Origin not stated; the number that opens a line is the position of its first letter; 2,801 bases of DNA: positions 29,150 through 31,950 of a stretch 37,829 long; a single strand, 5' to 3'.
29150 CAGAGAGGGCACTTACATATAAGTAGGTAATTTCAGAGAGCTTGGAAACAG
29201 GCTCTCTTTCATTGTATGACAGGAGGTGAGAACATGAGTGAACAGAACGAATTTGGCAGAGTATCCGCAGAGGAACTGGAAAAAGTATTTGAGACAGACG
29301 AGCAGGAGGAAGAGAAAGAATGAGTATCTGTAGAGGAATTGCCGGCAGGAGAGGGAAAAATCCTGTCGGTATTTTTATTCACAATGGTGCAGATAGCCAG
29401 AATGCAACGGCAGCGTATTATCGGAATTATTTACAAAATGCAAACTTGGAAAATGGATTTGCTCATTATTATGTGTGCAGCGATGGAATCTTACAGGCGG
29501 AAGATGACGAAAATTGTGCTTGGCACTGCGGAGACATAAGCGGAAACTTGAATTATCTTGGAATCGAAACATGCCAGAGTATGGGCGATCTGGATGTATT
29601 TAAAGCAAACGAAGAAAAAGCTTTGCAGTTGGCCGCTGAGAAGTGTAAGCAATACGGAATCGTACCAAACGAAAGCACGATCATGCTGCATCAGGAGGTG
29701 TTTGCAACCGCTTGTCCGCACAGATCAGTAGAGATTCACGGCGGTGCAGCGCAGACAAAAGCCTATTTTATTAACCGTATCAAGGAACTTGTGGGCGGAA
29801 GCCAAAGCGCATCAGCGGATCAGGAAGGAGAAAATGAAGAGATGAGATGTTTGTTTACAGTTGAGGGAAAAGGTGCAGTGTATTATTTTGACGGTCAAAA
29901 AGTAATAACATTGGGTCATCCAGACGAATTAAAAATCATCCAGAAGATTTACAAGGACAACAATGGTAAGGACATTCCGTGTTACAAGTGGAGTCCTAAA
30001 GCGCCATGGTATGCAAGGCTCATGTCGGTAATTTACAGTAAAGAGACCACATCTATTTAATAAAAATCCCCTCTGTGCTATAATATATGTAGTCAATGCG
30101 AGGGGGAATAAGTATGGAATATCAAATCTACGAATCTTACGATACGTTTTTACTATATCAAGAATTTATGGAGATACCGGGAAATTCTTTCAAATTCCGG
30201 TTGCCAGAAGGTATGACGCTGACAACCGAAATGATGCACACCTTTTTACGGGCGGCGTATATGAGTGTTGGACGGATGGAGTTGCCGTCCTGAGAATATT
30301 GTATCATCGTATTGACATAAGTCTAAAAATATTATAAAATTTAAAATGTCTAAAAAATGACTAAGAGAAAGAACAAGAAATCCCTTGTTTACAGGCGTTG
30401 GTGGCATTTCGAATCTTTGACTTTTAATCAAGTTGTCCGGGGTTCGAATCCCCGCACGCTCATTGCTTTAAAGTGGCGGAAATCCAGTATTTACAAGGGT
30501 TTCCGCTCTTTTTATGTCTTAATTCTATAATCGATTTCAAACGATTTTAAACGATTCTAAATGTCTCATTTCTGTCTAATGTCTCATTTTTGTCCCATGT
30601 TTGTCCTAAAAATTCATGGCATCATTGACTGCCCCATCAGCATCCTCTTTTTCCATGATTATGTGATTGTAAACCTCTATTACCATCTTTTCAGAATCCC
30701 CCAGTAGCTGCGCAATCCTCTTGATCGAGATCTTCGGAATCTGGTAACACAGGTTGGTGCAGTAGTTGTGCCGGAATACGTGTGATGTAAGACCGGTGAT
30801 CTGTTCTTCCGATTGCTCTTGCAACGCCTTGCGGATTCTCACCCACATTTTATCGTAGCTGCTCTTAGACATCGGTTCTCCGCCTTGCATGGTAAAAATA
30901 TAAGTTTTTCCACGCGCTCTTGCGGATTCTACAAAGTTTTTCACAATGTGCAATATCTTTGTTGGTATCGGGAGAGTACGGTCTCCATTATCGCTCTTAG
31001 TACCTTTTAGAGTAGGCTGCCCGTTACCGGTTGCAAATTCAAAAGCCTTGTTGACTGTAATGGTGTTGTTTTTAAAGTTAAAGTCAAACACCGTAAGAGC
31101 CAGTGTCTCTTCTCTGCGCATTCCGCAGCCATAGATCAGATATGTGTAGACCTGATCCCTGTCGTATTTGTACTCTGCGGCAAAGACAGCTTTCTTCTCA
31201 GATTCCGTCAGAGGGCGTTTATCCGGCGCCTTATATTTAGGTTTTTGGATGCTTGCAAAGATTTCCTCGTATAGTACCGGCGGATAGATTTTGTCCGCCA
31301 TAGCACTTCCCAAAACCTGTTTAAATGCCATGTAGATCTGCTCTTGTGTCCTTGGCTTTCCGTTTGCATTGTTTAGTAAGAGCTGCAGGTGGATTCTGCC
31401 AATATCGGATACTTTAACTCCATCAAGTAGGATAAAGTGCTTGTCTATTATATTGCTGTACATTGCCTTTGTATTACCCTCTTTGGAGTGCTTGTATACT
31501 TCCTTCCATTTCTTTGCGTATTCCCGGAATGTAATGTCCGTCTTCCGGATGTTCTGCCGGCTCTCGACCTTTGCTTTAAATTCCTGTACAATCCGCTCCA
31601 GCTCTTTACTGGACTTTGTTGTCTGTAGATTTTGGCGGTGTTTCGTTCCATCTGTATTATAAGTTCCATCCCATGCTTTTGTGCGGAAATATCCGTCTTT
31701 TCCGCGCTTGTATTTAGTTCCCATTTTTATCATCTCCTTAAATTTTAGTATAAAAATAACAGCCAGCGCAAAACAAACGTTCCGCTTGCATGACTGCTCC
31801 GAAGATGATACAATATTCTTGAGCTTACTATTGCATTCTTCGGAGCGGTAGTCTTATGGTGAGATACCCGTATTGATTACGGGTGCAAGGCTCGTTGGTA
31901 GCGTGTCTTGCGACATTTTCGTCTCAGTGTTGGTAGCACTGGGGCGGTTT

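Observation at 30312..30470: tRNA-Lys(UUU) 3' fragment as the att core, preceded by a consensus promoter reading into it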

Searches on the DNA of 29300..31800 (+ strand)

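Call 5: search_rna_families(source=window, start=30200, end=30620, threshold=evalue, max_evalue=10, show_alignments=3)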
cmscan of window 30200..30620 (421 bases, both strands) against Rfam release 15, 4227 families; matches with E-value up to 10: 8.
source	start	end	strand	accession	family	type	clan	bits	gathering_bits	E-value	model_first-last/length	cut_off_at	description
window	30395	30460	+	RF00005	tRNA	Gene; tRNA;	CL00001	25.3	29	0.004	1-71/71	no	tRNA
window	30394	30460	+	RF01684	mascRNA-menRNA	Gene;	-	19.8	42.5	0.16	1-56/56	no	MALAT1-associated small cytoplasmic RNA/MEN beta RNA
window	30406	30514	-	RF00035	OxyS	Gene; sRNA;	-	15.8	75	0.67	1-110/110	no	OxyS RNA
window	30439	30453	-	RF04351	Plastid-psbl-rps4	Cis-reg;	-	14.6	68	2.9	10-24/53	no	Plastid-psbl-rps4 3UTR RNA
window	30477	30530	+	RF01581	RUF6-5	Gene; sRNA;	-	14.5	70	4.3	1-156/156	no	Plasmodium RNA of unknown function RUF6-5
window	30363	30520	+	RF00558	L20_leader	Cis-reg; leader;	-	14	58.7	4.7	1-127/127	no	Ribosomal protein L20 leader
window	30510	30568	-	RF04209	MIR7533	Gene; miRNA;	-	12.2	230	6.6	99-157/249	no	MIR7533 microRNA precursor family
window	30438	30454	+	RF04321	tmRNA_permuted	Gene;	-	10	47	7.3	36-52/213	no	permuted transfer-messenger RNA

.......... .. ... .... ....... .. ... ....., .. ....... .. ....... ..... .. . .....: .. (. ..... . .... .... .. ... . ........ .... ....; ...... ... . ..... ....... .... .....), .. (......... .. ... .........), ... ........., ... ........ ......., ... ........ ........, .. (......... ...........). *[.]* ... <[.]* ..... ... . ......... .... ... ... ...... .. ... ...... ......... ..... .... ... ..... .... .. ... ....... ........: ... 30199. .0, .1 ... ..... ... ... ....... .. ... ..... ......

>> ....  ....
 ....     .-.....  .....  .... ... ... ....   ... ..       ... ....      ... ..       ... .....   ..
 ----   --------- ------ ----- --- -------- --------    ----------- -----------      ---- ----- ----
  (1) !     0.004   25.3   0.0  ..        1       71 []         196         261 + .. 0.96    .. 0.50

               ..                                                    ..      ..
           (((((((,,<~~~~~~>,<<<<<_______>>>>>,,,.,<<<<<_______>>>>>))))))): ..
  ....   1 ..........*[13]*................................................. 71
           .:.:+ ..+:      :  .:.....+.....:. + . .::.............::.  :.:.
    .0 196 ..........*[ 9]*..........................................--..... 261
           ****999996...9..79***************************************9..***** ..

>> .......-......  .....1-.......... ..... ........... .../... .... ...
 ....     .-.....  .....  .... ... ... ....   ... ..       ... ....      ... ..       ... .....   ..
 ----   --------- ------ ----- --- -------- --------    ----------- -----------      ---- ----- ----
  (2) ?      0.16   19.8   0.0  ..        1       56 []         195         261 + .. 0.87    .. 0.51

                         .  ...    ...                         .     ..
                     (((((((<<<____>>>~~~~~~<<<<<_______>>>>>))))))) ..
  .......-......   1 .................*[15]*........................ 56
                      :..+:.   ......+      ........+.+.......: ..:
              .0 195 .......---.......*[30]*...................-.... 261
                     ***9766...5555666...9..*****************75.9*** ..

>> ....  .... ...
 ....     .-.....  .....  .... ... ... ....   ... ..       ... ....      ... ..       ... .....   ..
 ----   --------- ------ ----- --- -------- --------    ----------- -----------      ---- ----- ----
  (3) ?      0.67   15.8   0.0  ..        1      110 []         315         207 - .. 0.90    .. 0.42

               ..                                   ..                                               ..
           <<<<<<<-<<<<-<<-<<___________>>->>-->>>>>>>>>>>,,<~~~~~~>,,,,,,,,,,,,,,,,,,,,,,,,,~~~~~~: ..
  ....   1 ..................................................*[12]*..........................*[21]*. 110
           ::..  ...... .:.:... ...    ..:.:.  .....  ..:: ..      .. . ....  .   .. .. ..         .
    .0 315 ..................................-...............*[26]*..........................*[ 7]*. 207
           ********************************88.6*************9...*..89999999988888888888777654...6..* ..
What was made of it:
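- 30394..30400 (+): AGGCGTT, a possible eroded remnant of the tRNA 5' acceptor strand (host GGGCGTG). Five bases can pair with ACGCT at 30456-30460. The Rfam alignment shows the pairing (call 5).
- On tRNA gene (Rfam RF00005): The score is 25.3 bits against a threshold of 29 (call 5).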

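Call 7: search_dna_similar(query=window:29300-31800:+, collection=phages, mode=near, max_rows=25)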
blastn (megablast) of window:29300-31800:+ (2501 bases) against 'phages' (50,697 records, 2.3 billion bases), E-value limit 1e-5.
Records with a match: 10; places in all: 10; records where one place covers at least 80% of the query: 0.
Best place of each record, by identity: >=99% 1; 95-99% 6; 90-95% 1; 80-90% 2.
By first word of the organism name: Ruminococcus 6; Bacteriophage 2; Dulem 1; Clostridium 1.
By host as written in the record: [Ruminococcus] gnavus ATCC 29149 5; - 2; Mediterraneibacter gnavus (Ruminococcus gnavus) DB_YZ_1 1; Varecia variegata 1; [Clostridium] scindens DSM 5676 1.
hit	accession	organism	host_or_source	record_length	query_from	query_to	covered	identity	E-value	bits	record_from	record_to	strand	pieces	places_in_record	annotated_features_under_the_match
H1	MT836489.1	Bacteriophage sp.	human fecal samples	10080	1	774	31%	99.9%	0e+0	1424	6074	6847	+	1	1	record has no annotation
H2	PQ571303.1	Ruminococcus phage RG-TP1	Mediterraneibacter gnavus (Ruminococcus ...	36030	519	1008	20%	94.7%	4e-116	786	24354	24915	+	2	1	endolysin | hypothetical protein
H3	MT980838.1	Ruminococcus phage phiRg519T2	[Ruminococcus] gnavus ATCC 29149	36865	519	2501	13%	96.4%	2e-114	537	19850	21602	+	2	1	gp21: integrase | gp20: endolysin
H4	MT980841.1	Ruminococcus phage phiRM10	[Ruminococcus] gnavus ATCC 29149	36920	519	2491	13%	96.2%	2e-114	519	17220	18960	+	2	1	gp19: integrase | gp18: endolysin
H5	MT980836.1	Ruminococcus phage phiRg507T2_2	[Ruminococcus] gnavus ATCC 29149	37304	519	2491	13%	95.9%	8e-113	513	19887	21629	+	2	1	gp20: integrase | gp19: endolysin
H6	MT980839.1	Ruminococcus phage phiRgPS_6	[Ruminococcus] gnavus ATCC 29149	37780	519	2483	12%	95.8%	4e-116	498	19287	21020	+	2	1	gp19: integrase | gp18: endolysin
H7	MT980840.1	Ruminococcus phage phiRgIBDN1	[Ruminococcus] gnavus ATCC 29149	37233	519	774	10%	96.1%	8e-113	414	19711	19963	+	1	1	gp19: endolysin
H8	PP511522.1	Dulem virus 35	Varecia variegata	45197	1118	1218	4%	84.6%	9e-18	99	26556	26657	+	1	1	hypothetical protein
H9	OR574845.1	Clostridium phage phiCs5676-1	[Clostridium] scindens DSM 5676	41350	1118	1216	4%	86.1%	2e-19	104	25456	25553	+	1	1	hypothetical protein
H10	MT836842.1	Bacteriophage sp.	human fecal samples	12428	1119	1155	1%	97.3%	3e-7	64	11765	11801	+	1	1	record has no annotation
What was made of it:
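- The host assignment rests only on 95-96% DNA identity of the endolysin region to R. gnavus phages (call 7).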

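Call 44: get_annotated_region(hit=H9, flank=1800)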
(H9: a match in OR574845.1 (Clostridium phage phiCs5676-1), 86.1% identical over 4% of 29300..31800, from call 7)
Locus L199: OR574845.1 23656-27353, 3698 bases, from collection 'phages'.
description: Clostridium phage phiCs5676-1, complete genome.
organism: Clostridium phage phiCs5676-1 (NCBI taxid 3079663)
taxonomy: Viruses
host: [Clostridium] scindens DSM 5676; source: human feces; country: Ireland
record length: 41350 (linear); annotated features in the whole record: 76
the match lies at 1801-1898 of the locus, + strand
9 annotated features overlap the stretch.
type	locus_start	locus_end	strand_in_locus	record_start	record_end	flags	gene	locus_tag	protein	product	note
CDS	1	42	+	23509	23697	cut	-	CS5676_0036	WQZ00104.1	hypothetical protein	-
CDS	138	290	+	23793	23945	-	-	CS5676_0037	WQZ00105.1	hypothetical protein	-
CDS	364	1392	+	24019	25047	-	-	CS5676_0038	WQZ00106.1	hypothetical protein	-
CDS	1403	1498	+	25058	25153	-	-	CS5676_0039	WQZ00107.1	hypothetical protein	-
CDS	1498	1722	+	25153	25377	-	-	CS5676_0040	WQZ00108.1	transcriptional regulator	-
CDS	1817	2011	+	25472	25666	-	-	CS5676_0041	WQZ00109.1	hypothetical protein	-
CDS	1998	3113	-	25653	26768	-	-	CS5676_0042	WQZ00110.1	integrase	-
CDS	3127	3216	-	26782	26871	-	-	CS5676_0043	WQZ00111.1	hypothetical protein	-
CDS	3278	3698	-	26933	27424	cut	-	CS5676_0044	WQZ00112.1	hypothetical protein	-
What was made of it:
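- Closest known: Clostridium phage phiCs5676-1. Different: The deposited annotation places a 'hypothetical protein' over the core (call 44).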

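Call 47: get_annotated_region(hit=H8, flank=1500)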
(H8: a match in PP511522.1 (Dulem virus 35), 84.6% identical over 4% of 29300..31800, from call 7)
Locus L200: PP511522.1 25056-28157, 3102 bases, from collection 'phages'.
description: Dulem virus 35 isolate Duke_24FS_4, complete genome.
organism: Dulem virus 35 (NCBI taxid 3145753)
taxonomy: Viruses; Duplodnaviria; Heunggongvirae; Uroviricota; Caudoviricetes
host: Varecia variegata; source: feces; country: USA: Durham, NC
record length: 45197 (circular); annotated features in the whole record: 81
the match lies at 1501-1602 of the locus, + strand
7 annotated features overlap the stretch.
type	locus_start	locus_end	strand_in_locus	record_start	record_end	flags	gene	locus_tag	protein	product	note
CDS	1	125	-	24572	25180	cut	-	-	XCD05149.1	hypothetical protein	-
CDS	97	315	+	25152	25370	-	-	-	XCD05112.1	hypothetical protein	-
CDS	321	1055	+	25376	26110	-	-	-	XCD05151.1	L-Ala-D-Glu peptidase like protein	-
CDS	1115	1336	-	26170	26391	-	-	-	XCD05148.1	hypothetical protein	-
CDS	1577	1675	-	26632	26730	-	-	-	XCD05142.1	hypothetical protein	-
CDS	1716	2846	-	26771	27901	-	-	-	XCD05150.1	integrase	-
CDS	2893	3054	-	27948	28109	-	-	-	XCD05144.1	hypothetical protein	-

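Call 48: search_rna_families(sources=[L002, L029, L027, L069, L040, L036, L001, L075, L199, L096], threshold=evalue, max_evalue=10, show_alignments=0)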
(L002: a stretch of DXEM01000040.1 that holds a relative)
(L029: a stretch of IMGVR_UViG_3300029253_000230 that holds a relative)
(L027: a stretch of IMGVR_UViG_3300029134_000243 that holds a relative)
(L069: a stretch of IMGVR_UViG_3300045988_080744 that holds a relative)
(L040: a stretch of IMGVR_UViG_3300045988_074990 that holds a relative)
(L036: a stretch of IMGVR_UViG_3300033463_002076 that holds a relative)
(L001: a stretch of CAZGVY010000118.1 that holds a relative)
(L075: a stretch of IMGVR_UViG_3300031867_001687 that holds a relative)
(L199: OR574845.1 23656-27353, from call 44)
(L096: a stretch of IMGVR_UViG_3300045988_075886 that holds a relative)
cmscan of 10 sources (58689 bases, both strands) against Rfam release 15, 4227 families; matches with E-value up to 10: 22.
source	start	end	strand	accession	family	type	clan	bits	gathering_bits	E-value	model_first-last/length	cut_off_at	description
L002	2661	2740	-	RF02924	skipping-rope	Gene; sRNA;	-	60.4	36.7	4.9e-12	1-80/80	no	skipping-rope RNA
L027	849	929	-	RF00005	tRNA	Gene; tRNA;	CL00001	59.8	29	1.9e-10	1-71/71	no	tRNA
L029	1627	1685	-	RF00005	tRNA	Gene; tRNA;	CL00001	37.4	29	0.00027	1-71/71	no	tRNA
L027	1029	1089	-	RF00005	tRNA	Gene; tRNA;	CL00001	36.1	29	0.00063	1-71/71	no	tRNA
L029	2650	2869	-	RF02442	SpF66_sRNA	Gene; sRNA;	-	32.3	42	0.00061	1-239/239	no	Streptococcus sRNA SpF66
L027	2724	2782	-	RF02153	NBR2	Gene; lncRNA;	-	32.2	40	0.85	1-63/63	no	Neighbour of BRCA1 gene 2 converved region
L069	726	795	-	RF00005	tRNA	Gene; tRNA;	CL00001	31.4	29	0.012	1-71/71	no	tRNA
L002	3367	3410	-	RF00005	tRNA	Gene; tRNA;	CL00001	31.3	29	0.013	29-71/71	5'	tRNA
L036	2219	2275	+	RF00005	tRNA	Gene; tRNA;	CL00001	29.2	29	0.048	1-71/71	no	tRNA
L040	885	941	-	RF00005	tRNA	Gene; tRNA;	CL00001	28.1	29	0.1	9-63/71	no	tRNA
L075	3010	3066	-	RF00005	tRNA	Gene; tRNA;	CL00001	25.6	29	0.48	9-63/71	no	tRNA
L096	10036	10105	-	RF00005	tRNA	Gene; tRNA;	CL00001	25.6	29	0.49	1-71/71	no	tRNA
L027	2958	3025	-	RF02551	DapZ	Cis-reg;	-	24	56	6.6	1-78/78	no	ABC transporter regulator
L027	962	1026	+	RF00506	Thr_leader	Cis-reg; leader;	-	23.7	55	3.8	1-118/118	no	Threonine operon leader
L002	2436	2505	-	RF00005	tRNA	Gene; tRNA;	CL00001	23.5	29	1.8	1-71/71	no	tRNA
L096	2100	2211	-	RF02191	TCL6_1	Gene; lncRNA;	-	23.5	60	0.88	1-113/113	no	T-cell leukemia/lymphoma 6 conserved region 1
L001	5715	5772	-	RF00005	tRNA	Gene; tRNA;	CL00001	22.9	29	2.7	1-71/71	no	tRNA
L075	173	249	-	RF01169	SNORD112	Gene; snRNA; snoRNA; CD-box;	CL00069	22.1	58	7.6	1-77/77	no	Small nucleolar RNA SNORD112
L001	1232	1272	-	RF03015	Transposase-2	Gene; sRNA;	-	21.5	42.7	5.4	1-69/69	no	Transposase-2 RNA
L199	1777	1846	+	RF00005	tRNA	Gene; tRNA;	CL00001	21.3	29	7.5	1-71/71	no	tRNA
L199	3189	3260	+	RF02837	anti-hemB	Gene; sRNA;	-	19.7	49.5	3.9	1-81/81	no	Burkholderia RNA 7 (anti-hemB)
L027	57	100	+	RF01138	sR23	Gene; snRNA; snoRNA; CD-box;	-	17.8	45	4.6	1-54/54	no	Small nucleolar RNA sR23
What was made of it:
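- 30394..30400 (+): Sister classes have clearer versions (call 48).
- In sister classes the region scores above the Rfam tRNA gathering score as a 57-70 nt full-model match with a 6-bp pseudo acceptor stem: L029 37.4, L027 36.1, L069 31.4 and L036 29.2 bits (call 48).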

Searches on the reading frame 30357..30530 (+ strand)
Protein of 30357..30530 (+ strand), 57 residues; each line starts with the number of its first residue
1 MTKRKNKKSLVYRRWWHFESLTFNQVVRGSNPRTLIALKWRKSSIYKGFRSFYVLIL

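Call 53: search_protein_families(library=pfam, proteins=[window:30357-30530:+], max_evalue=0.01)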
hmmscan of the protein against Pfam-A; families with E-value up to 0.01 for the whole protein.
window:30357-30530:+ (57 aa): 0 families
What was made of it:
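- Tried and rejected: The 57-aa ORF at 30357-30530 has no Pfam match (call 53) and no ribosome-binding site that I could see by eye.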

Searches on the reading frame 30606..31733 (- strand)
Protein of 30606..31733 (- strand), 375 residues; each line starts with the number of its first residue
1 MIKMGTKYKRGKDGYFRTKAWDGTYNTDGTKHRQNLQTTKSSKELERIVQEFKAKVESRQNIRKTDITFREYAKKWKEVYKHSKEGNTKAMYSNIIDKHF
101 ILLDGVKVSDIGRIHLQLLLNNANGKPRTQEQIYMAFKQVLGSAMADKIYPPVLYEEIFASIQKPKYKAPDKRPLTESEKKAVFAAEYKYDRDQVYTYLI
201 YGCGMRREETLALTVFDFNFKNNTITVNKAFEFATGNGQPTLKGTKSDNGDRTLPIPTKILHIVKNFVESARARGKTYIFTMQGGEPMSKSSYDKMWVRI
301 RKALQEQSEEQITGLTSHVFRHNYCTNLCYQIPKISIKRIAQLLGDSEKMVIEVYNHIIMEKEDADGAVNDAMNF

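Call 16: find_encoding_contigs(protein=window:30606-31733:-, flank=10000, max_places=10)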
Protein window:30606-31733:- (375 aa): 23 contigs read that carry it; 10 places shown.
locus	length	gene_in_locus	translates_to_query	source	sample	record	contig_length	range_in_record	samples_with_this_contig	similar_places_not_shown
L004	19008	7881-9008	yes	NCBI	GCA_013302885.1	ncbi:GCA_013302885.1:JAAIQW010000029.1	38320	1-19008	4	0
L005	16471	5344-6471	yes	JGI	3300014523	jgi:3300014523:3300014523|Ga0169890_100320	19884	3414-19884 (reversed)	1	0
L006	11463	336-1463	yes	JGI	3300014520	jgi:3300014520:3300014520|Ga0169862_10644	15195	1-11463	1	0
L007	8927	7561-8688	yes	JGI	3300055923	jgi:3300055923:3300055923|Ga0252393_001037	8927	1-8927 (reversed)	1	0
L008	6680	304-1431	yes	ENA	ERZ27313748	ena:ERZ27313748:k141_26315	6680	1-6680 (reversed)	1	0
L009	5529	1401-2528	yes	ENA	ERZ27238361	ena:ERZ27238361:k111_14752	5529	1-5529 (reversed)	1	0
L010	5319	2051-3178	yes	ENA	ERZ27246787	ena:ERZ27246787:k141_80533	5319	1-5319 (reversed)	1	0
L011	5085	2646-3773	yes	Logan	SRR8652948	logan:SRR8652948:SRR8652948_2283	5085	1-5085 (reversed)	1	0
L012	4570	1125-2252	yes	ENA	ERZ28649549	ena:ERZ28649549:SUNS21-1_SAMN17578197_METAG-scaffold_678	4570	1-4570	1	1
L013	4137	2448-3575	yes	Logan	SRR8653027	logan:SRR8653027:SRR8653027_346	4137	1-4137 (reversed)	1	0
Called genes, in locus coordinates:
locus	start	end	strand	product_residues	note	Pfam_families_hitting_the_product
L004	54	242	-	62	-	-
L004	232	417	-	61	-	-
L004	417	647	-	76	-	-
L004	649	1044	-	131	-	-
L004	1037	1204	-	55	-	-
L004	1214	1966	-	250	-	PF08346:AntA, PF03374:ANT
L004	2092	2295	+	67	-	-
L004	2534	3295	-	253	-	PF09669:Phage_pRha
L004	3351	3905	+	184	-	-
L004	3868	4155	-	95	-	-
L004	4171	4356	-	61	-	PF12844:HTH_19 (weak), PF01381:HTH_3, PF13443:HTH_26 (weak), PF13560:HTH_31 (weak)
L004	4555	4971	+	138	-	PF01381:HTH_3, PF12844:HTH_19, PF13443:HTH_26, PF13560:HTH_31 (weak)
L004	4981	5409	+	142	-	PF06114:Peptidase_M78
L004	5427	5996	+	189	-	-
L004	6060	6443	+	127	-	-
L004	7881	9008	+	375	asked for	PF14659:Phage_int_SAM_3 (weak), PF00589:Phage_integrase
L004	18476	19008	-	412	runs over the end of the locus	PF02920:Integrase_DNA, PF14659:Phage_int_SAM_3, PF00589:Phage_integrase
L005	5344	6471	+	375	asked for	PF14659:Phage_int_SAM_3 (weak), PF00589:Phage_integrase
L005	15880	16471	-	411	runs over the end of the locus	PF02920:Integrase_DNA, PF13102:Phage_int_SAM_5 (faint), PF13495:Phage_int_SAM_4 (weak), PF14659:Phage_int_SAM_3 (weak), PF00589:Phage_integrase, PF16795:Phage_integr_3 (faint)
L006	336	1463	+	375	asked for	PF14659:Phage_int_SAM_3 (weak), PF00589:Phage_integrase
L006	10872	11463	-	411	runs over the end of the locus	PF02920:Integrase_DNA, PF13102:Phage_int_SAM_5 (faint), PF13495:Phage_int_SAM_4 (weak), PF14659:Phage_int_SAM_3 (weak), PF00589:Phage_integrase, PF16795:Phage_integr_3 (faint)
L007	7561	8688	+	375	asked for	PF14659:Phage_int_SAM_3 (weak), PF00589:Phage_integrase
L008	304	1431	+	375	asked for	PF14659:Phage_int_SAM_3 (weak), PF00589:Phage_integrase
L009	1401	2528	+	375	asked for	PF14659:Phage_int_SAM_3 (weak), PF00589:Phage_integrase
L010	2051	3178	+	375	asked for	PF14659:Phage_int_SAM_3 (weak), PF00589:Phage_integrase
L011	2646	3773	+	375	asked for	PF14659:Phage_int_SAM_3 (weak), PF00589:Phage_integrase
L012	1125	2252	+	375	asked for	PF14659:Phage_int_SAM_3 (weak), PF00589:Phage_integrase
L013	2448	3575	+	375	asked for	PF14659:Phage_int_SAM_3 (weak), PF00589:Phage_integrase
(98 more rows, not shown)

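Call 53: search_protein_families(library=pfam, proteins=[window:30606-31733:-], max_evalue=0.01)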
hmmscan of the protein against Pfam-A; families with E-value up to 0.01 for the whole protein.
window:30606-31733:- (375 aa): 2 families
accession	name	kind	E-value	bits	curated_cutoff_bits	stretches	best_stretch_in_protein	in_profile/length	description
PF00589.27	Phage_integrase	-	6.5e-19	68.8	27.1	1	187-358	16-168/172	Phage integrase family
PF14659.12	Phage_int_SAM_3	-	4.8e-06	27.1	22.6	1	68-121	1-55/58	Phage integrase, N-terminal SAM-like domain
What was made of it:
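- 30606..31733 (-): Tyrosine integrase gene (375 aa), convergent with the tRNA fragment. Pfam PF00589 (6.5e-19) and PF14659 (call 53).
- On tRNA-gene attP of a tyrosine integrase (anticodon-centred type): The ORF at 30606-31733(-) matches PF00589 at 6.5e-19 and also PF14659 (call 53).
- Checked: The fragment is convergent with int (30606-31733, minus strand; Pfam PF00589 and PF14659, call 53), as stated.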
